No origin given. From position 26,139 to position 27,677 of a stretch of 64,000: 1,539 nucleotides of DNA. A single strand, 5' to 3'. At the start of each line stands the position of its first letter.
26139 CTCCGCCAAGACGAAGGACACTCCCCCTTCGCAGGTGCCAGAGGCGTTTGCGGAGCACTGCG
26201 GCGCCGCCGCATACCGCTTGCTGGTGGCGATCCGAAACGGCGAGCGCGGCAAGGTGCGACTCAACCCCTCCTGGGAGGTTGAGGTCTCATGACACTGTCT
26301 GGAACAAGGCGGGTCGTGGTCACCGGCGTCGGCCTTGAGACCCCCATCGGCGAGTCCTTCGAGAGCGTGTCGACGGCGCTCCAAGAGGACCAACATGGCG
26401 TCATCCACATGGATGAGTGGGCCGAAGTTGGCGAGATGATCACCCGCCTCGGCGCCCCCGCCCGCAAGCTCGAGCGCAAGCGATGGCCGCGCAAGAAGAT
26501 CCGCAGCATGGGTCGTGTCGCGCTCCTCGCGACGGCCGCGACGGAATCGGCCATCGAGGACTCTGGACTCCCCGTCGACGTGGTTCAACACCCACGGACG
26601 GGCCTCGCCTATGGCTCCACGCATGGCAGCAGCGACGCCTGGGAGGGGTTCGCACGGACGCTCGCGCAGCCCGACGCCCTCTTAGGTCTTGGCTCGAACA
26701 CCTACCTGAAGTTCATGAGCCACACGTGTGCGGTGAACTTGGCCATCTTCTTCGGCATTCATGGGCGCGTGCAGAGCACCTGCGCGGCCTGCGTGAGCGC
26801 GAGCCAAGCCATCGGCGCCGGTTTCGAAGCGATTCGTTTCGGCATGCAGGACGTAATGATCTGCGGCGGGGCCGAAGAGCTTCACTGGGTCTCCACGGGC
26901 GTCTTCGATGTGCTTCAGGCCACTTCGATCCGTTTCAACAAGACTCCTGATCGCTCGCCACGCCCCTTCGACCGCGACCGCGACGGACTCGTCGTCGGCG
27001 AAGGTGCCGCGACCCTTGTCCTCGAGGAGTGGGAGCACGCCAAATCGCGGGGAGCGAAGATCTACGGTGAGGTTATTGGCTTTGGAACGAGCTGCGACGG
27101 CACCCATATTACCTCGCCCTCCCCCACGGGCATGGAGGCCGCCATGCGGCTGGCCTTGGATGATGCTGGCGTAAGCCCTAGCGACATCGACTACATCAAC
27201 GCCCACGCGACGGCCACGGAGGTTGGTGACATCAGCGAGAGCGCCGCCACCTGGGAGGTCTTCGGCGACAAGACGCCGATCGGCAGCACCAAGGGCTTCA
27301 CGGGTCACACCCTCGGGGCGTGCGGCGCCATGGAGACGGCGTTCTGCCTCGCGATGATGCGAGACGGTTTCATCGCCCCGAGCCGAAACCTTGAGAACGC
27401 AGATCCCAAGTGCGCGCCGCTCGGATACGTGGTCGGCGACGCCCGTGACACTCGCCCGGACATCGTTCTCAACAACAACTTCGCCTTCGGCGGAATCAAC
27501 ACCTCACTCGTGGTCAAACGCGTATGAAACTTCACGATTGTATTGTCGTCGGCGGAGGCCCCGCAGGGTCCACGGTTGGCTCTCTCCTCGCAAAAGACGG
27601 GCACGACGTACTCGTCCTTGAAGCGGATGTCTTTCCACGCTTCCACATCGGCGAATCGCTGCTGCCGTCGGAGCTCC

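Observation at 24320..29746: KS / CLF-like / KS / flavin-halogenase operon facing a GT2-ACP pair: an aryl-polyene-type type II PKS core without its usual accessory genes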

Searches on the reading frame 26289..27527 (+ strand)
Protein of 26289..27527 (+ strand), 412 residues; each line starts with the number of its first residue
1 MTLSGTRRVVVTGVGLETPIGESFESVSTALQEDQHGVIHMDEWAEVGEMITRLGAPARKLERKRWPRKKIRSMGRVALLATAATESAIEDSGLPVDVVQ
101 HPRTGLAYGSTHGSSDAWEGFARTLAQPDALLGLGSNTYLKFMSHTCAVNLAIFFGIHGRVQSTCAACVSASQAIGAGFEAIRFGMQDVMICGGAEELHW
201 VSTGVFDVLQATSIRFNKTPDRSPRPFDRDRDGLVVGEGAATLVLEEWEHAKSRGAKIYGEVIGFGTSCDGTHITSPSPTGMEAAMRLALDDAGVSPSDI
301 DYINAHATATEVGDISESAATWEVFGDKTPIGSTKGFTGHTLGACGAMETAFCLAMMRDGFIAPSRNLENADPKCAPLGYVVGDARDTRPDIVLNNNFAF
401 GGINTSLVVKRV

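Call 3: search_protein_families(library=pfam, proteins=[window:26289-27527:+])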
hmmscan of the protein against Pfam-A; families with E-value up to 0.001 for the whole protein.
window:26289-27527:+ (412 aa): 3 families
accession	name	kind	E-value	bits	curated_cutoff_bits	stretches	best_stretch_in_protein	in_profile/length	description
PF00109.32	ketoacyl-synt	-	3.3e-31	109.2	20.8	1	7-250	2-251/252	Beta-ketoacyl synthase, N-terminal domain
PF02801.28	Ketoacyl-synt_C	-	5.7e-31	107.4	20.8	1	259-369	1-119/119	Beta-ketoacyl synthase, C-terminal domain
PF00108.29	Thiolase_N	-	9.3e-05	22.4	26.4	0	166-204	83-121/260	Thiolase, N-terminal domain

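Call 4: search_protein_families(library=ncbifam, proteins=[window:26289-27527:+])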
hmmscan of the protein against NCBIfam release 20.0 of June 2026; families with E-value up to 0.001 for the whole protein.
window:26289-27527:+ (412 aa): 29 families (the best 25 are shown)
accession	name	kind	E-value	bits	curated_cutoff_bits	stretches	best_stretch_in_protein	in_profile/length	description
NF006587.0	PRK09116.1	equivalog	1.5e-157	524.5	470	1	6-412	1-407/408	beta-ketoacyl-ACP synthase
TIGR03150.1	fabF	equivalog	8.3e-106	354.1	493.75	1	7-410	1-407/407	beta-ketoacyl-ACP synthase II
NF005589.0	PRK07314.1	subfamily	4.1e-104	348.6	387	1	6-412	3-412/413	beta-ketoacyl-ACP synthase II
NF005935.0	PRK07967.1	equivalog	5.1e-102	341.7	630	1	7-411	2-403/406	beta-ketoacyl-ACP synthase I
NF004970.0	PRK06333.1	subfamily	5.9e-91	305.4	525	1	6-411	3-421/424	beta-ketoacyl-ACP synthase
NF006274.0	PRK08439.1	equivalog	6.3e-79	265.6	621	1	7-412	2-406/406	beta-ketoacyl-ACP synthase II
NF005916.1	PRK07910.1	equivalog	3e-70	237.2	560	1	7-409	12-415/418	KasA/KasB family beta-ketoacyl-ACP synthase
NF006434.0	PRK08722.1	equivalog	1e-69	235.4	759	1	6-412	3-414/414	beta-ketoacyl-ACP synthase II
NF006618.0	PRK09185.1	subfamily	9.9e-67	225.7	407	1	8-411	4-392/394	beta-ketoacyl-ACP synthase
NF005076.0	PRK06501.1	equivalog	2.8e-63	214.3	629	1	8-410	12-421/425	beta-ketoacyl-ACP synthase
NF005490.0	PRK07103.1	equivalog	7.3e-63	213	445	1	7-411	4-412/414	polyketide beta-ketoacyl:acyl carrier protein synthase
NF004618.0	PRK05952.1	equivalog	1.5e-62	211.8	455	1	8-411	3-382/384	beta-ketoacyl-ACP synthase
NF058662.1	cispenta_AmcF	equivalog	1.5e-55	188.7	325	1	9-410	2-368/369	cispentacin biosynthesis acyltransferase subunit AmcF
NF040607.1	mycolic_Pks13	equivalog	1.3e-23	82.5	2100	1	88-373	199-480/1680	polyketide synthase Pks13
NF045894.1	PKS_plus_SDR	equivalog_domain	4.6e-22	77.5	1740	1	88-365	101-373/1515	type I polyketide synthase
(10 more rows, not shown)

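Call 22: search_solved_structures(query=window:26289-27524:+, max_evalue=1e-30)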
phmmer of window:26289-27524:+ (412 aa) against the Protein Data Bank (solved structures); distinct sequences matched with E-value up to 1e-30: 72 (the best 60 are shown).
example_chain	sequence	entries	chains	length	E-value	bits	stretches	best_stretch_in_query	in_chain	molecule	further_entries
4ewg_A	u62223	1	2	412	9.1e-120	403.5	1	6-412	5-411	Beta-ketoacyl synthase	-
7f27_A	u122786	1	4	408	1.4e-113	383.2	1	7-412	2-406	3-oxoacyl-(Acyl-carrier-protein) synthase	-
5sxo_A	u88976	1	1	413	1.7e-82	280.8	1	6-412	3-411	3-oxoacyl-[acyl-carrier-protein] synthase 2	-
7pps_A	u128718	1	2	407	4.7e-82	279.3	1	6-411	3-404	3-oxoacyl-[acyl-carrier-protein] synthase 1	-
3o04_A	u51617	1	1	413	5e-82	279.2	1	6-412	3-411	beta-keto-acyl carrier protein synthase II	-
4xox_A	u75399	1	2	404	2.9e-80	273.5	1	7-411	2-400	3-oxoacyl-ACP synthase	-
1dd8_A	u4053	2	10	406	1e-79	271.6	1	7-411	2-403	BETA-KETOACYL [ACYL CARRIER PROTEIN] SYNTHASE I | KETOACYL SYNTHASE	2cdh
7sz9_A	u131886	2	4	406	3e-79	270.1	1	7-411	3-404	3-oxoacyl-[acyl-carrier-protein] synthase 1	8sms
9mlw_A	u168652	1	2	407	3.4e-79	269.9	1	7-411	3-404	3-oxoacyl-[acyl-carrier-protein] synthase 1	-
5kof_B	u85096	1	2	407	3.5e-79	269.9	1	7-411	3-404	3-oxoacyl-[acyl-carrier-protein] synthase 1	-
3u0f_A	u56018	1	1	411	3.6e-79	269.9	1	6-411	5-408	Beta-ketoacyl synthase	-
7sqi_A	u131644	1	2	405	3.9e-79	269.7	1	7-411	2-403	Beta-ketoacyl-ACP synthase I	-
1fj4_A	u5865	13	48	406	3.9e-79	269.7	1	7-411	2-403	BETA-KETOACYL-[ACYL CARRIER PROTEIN] SYNTHASE I | BETA-KETOACYL ACYL CARRIER PROTEIN SYNTHASE I | 3-oxoacyl-[acyl-carrier-protein] synthase I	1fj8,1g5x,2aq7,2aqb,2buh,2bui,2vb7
3lrf_A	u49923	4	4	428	4.7e-79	269.5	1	6-411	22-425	Beta-ketoacyl synthase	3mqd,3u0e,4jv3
2byw_A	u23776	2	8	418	6.5e-79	269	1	6-411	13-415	3-OXOACYL-[ACYL-CARRIER-PROTEIN] SYNTHASE I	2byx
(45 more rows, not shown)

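Call 57: search_solved_structures(query=window:26289-27524:+, max_evalue=1e-100, show_alignments=2)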
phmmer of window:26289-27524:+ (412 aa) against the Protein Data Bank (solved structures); distinct sequences matched with E-value up to 1e-100: 2.
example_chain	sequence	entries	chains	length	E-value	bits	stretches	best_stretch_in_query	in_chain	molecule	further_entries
4ewg_A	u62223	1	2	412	9.1e-120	403.5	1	6-412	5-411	Beta-ketoacyl synthase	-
7f27_A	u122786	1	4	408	1.4e-113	383.2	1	7-412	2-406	3-oxoacyl-(Acyl-carrier-protein) synthase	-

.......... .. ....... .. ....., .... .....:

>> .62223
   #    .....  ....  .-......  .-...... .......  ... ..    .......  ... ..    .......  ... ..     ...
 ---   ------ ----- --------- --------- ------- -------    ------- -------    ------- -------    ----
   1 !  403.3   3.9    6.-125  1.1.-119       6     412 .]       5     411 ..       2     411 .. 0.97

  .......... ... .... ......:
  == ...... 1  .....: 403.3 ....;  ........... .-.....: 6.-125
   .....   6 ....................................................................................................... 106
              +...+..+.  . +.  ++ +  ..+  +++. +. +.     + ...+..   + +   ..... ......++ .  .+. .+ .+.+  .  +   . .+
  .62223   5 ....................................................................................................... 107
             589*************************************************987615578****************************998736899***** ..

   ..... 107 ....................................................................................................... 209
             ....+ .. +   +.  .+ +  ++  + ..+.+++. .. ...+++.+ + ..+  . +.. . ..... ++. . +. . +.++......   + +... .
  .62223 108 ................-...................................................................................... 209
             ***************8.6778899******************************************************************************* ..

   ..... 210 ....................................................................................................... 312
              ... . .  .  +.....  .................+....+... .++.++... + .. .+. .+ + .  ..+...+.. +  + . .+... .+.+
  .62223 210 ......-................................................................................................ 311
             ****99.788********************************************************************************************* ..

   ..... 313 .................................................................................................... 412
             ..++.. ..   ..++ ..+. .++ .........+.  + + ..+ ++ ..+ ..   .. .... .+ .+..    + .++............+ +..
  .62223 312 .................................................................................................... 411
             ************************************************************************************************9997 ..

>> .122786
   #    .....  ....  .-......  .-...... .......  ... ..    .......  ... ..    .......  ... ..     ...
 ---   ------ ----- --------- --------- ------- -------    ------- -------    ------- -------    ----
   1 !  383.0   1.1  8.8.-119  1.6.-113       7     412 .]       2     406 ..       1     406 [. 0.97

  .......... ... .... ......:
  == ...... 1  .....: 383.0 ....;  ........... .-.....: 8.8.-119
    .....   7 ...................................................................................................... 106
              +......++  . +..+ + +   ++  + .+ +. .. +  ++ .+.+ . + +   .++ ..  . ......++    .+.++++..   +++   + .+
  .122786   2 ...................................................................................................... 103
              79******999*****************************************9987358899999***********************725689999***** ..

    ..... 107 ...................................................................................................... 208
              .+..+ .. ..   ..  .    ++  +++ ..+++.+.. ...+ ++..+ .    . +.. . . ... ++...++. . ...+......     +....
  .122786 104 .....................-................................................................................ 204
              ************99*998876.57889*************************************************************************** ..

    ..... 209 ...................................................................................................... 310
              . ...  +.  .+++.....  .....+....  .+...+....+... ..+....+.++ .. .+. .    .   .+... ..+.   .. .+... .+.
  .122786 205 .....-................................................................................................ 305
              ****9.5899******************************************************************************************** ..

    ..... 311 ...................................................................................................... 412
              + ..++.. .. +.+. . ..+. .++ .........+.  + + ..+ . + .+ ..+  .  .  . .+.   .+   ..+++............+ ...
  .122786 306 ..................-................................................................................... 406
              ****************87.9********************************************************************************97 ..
